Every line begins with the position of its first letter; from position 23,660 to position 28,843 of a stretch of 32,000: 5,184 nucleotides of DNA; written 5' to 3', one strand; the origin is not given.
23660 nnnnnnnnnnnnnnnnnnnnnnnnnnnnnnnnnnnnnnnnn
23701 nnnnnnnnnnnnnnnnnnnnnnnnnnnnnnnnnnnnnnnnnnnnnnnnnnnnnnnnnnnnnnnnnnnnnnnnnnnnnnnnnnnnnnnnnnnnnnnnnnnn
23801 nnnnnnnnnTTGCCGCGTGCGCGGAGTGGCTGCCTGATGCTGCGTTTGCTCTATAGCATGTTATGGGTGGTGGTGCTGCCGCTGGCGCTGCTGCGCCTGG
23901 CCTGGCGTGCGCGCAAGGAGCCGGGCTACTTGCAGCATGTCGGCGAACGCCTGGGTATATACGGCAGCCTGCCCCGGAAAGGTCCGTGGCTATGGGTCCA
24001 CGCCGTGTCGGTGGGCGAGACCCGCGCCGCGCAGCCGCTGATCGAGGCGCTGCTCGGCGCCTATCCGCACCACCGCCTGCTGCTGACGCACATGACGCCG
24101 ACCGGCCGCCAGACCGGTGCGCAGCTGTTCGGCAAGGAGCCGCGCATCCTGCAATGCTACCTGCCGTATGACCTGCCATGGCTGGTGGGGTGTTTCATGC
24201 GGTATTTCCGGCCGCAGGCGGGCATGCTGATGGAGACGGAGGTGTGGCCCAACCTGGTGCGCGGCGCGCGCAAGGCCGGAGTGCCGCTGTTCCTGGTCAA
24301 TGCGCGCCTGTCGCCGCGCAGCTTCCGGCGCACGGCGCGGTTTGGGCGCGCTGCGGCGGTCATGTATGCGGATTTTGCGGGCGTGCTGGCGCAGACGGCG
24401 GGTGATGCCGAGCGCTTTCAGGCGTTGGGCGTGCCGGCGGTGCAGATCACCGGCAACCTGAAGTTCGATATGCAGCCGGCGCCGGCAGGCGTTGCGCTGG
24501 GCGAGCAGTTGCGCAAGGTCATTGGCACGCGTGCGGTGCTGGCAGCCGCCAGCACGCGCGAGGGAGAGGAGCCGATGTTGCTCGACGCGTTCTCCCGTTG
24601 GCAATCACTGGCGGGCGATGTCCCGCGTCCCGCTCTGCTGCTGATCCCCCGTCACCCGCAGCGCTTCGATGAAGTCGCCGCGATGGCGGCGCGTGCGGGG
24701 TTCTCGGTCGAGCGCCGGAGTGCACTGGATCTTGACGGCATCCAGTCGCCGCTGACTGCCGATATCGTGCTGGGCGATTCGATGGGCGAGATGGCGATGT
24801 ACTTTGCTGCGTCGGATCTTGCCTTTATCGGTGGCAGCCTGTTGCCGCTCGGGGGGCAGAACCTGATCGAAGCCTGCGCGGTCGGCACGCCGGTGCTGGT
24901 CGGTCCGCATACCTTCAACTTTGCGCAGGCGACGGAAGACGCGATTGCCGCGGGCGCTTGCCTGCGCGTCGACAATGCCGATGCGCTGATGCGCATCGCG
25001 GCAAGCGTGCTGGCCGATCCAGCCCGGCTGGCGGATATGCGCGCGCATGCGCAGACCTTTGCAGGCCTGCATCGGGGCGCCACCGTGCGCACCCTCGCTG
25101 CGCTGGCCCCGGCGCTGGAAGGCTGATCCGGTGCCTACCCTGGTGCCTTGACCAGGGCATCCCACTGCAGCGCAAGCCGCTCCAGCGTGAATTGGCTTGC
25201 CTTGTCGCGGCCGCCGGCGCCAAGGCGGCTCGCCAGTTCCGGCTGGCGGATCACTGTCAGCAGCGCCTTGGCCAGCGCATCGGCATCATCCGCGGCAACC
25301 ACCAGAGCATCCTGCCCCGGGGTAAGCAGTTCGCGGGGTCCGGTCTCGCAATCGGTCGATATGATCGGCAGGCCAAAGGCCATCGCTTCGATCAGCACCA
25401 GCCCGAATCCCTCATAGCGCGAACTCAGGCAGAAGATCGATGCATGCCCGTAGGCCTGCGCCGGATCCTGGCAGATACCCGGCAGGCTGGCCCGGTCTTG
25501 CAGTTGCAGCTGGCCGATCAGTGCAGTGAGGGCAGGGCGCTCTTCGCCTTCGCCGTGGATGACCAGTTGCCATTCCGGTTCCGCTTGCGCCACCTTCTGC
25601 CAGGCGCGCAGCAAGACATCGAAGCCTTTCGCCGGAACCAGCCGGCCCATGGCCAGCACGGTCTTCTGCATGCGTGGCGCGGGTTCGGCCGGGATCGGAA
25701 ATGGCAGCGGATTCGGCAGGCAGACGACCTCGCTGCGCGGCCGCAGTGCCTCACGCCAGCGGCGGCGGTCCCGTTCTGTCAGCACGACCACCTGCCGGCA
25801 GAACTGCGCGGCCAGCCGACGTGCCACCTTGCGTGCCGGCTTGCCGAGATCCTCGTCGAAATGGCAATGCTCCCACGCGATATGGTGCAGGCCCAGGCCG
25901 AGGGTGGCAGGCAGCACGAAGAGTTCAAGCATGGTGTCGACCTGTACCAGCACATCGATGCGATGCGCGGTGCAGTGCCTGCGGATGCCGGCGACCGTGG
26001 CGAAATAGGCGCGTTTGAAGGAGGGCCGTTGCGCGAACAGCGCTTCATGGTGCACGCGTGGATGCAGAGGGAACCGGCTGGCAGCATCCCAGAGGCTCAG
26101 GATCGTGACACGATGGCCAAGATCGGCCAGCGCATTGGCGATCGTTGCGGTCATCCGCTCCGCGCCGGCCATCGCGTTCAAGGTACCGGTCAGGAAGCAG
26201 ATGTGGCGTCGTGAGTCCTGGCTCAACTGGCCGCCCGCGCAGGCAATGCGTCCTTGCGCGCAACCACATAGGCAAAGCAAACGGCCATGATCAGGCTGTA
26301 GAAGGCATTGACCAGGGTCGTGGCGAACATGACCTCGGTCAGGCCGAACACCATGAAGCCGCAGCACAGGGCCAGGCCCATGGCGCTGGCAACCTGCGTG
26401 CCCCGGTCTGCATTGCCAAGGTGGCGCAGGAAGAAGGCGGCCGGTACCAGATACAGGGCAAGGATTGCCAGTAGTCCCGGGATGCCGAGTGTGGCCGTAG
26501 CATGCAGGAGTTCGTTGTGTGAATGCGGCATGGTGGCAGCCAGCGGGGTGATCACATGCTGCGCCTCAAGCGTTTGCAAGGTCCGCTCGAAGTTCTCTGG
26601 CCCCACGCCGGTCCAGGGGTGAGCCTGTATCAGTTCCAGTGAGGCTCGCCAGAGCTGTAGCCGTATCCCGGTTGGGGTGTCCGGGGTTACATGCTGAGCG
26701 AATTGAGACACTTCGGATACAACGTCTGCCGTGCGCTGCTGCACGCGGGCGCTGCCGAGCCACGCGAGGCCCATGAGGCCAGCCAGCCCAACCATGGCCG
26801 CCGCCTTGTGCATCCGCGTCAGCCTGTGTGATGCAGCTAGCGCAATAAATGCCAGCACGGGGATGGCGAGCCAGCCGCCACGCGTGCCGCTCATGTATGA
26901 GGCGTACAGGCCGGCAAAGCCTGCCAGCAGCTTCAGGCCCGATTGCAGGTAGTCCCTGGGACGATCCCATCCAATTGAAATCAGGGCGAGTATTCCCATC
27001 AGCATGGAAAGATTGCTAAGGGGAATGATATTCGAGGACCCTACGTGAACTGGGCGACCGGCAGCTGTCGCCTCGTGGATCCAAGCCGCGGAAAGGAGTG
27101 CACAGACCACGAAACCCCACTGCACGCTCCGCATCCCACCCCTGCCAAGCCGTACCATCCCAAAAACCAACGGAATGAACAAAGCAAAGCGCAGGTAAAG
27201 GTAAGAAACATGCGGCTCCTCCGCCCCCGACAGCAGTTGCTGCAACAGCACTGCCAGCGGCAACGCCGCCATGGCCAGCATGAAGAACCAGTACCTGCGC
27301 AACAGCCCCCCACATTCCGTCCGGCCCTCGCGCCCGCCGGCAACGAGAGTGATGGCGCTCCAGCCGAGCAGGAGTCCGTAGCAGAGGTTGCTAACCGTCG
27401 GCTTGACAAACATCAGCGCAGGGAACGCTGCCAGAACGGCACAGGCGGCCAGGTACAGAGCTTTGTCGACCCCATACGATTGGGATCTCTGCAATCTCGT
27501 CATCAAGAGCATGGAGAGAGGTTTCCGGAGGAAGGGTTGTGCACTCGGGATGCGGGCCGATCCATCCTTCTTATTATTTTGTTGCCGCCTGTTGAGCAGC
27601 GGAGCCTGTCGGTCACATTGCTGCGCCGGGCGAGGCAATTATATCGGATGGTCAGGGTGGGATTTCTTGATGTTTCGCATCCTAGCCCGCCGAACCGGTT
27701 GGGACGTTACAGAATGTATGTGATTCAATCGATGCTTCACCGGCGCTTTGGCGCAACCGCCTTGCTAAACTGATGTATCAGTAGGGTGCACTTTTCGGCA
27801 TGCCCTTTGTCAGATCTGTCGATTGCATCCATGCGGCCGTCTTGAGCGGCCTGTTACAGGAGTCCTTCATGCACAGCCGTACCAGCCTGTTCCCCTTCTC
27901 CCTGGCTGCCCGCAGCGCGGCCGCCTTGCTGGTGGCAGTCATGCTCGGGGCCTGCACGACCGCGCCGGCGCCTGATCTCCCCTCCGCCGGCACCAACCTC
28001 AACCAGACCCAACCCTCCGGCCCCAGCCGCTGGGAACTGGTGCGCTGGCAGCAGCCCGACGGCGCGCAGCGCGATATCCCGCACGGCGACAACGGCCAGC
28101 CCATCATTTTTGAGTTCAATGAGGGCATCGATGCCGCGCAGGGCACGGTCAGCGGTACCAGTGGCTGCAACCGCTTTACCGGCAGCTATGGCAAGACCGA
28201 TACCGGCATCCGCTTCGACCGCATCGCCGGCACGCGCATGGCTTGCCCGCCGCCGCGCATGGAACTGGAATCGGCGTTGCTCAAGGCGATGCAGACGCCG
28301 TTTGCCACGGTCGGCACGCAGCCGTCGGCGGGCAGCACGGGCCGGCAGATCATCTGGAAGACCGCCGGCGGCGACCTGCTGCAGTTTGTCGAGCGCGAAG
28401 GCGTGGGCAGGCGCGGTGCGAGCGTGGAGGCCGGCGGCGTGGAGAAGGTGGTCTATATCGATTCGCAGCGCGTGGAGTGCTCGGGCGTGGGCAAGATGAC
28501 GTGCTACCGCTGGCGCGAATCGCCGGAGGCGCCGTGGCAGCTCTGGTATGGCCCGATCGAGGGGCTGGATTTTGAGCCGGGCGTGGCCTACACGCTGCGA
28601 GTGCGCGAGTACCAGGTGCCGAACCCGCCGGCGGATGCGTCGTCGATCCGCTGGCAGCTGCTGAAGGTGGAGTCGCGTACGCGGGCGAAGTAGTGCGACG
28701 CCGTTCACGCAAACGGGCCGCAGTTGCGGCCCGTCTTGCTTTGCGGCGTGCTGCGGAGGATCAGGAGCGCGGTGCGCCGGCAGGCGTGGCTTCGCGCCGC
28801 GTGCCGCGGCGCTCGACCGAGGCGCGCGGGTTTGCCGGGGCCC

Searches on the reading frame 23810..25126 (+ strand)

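Call 8: search_protein_families(library=pfam, proteins=[window:23810-25126:+], max_evalue=0.001)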
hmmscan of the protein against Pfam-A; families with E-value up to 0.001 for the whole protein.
window:23810-25126:+ (438 aa): 2 families
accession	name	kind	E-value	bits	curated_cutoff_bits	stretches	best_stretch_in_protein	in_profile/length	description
PF04413.22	Glycos_transf_N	-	6.2e-64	215.3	23.9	1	43-221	2-179/179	3-Deoxy-D-manno-octulosonic-acid transferase (kdotransferase)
PF00534.26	Glycos_transf_1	-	4.7e-05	23.4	26.4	1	324-415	82-170/172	Glycosyl transferases group 1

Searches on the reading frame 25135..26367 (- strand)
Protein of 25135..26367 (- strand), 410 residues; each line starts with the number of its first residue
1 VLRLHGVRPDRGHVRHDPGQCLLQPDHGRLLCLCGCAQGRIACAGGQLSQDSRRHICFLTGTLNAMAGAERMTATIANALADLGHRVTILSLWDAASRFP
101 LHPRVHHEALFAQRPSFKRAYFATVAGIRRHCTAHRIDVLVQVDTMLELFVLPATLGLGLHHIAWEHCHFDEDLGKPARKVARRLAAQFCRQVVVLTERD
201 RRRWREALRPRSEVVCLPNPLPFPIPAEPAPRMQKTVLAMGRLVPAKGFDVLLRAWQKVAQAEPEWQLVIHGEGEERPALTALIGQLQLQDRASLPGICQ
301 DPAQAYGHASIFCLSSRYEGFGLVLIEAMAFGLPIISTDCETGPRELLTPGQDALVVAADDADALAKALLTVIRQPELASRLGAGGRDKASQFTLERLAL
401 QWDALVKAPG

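Call 8: search_protein_families(library=pfam, proteins=[window:25135-26367:-], max_evalue=0.001)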
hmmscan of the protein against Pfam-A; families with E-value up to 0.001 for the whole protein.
window:25135-26367:- (410 aa): 6 families
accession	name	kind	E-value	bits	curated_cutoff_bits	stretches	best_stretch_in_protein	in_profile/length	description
PF00534.26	Glycos_transf_1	-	4.2e-39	134.3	26.4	1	229-387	10-170/172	Glycosyl transferases group 1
PF13692.12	Glyco_trans_1_4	-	8.7e-37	127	27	1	235-374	2-141/142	Glycosyl transferases group 1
PF13439.12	Glyco_transf_4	-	1.1e-12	48.8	28.5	1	68-220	3-165/170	Glycosyltransferase Family 4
PF20706.3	GT4-conflict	-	1.5e-11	44.4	26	1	196-358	157-335/385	Family 4 Glycosyltransferase in conflict systems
PF13579.12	Glyco_trans_4_4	-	5.3e-10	40.3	29.7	1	68-219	2-157/158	Glycosyl transferase 4-like domain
PF13524.12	Glyco_trans_1_2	-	7.7e-07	29.6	25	1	260-392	9-132/144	Glycosyl transferase-like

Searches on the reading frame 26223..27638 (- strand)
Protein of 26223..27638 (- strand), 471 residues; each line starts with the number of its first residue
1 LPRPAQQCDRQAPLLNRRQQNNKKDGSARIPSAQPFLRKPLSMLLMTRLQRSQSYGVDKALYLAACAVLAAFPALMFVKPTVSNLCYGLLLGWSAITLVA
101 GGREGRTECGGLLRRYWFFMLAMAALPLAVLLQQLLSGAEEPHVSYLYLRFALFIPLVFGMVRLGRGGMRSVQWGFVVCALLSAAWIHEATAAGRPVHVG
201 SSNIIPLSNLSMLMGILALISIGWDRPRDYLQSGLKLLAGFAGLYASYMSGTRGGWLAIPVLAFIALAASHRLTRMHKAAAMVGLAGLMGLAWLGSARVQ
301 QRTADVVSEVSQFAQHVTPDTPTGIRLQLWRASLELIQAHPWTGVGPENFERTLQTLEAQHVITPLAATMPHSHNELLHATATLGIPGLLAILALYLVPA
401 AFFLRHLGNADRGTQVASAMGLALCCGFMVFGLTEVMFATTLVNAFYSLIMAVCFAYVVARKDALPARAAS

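Call 8: search_protein_families(library=pfam, proteins=[window:26223-27638:-], max_evalue=0.001)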
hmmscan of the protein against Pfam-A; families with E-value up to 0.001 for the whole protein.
window:26223-27638:- (471 aa): 1 family
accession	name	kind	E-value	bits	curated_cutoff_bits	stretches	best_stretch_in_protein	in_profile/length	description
PF04932.20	Wzy_C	-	5e-22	78.7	31.7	1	241-393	4-149/149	O-Antigen ligase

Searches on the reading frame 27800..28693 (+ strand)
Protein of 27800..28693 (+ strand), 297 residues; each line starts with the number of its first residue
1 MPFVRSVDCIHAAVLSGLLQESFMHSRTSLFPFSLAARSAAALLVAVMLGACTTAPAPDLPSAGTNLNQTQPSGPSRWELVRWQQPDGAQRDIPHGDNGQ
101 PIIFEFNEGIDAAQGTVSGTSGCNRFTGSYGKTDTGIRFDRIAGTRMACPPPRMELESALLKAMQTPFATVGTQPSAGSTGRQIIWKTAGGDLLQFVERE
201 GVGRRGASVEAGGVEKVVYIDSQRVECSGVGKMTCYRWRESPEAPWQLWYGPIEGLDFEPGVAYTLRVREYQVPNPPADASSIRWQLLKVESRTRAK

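Call 8: search_protein_families(library=pfam, proteins=[window:27800-28693:+], max_evalue=0.001)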
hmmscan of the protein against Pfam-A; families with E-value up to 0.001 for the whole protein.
window:27800-28693:+ (297 aa): 3 families
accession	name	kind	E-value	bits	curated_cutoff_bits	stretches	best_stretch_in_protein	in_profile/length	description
PF14302.11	DUF4377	-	6.9e-30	103.2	25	1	219-292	1-74/75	Domain of unknown function (DUF4377)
PF03724.22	META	-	6.9e-20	71.5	24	1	76-176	7-93/109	META domain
PF20844.2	PCF11_RFEG_rpt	-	0.00076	20.1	43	0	69-140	20-95/100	Pre-mRNA cleavage complex 2 protein Pcf11, RFEGP repeat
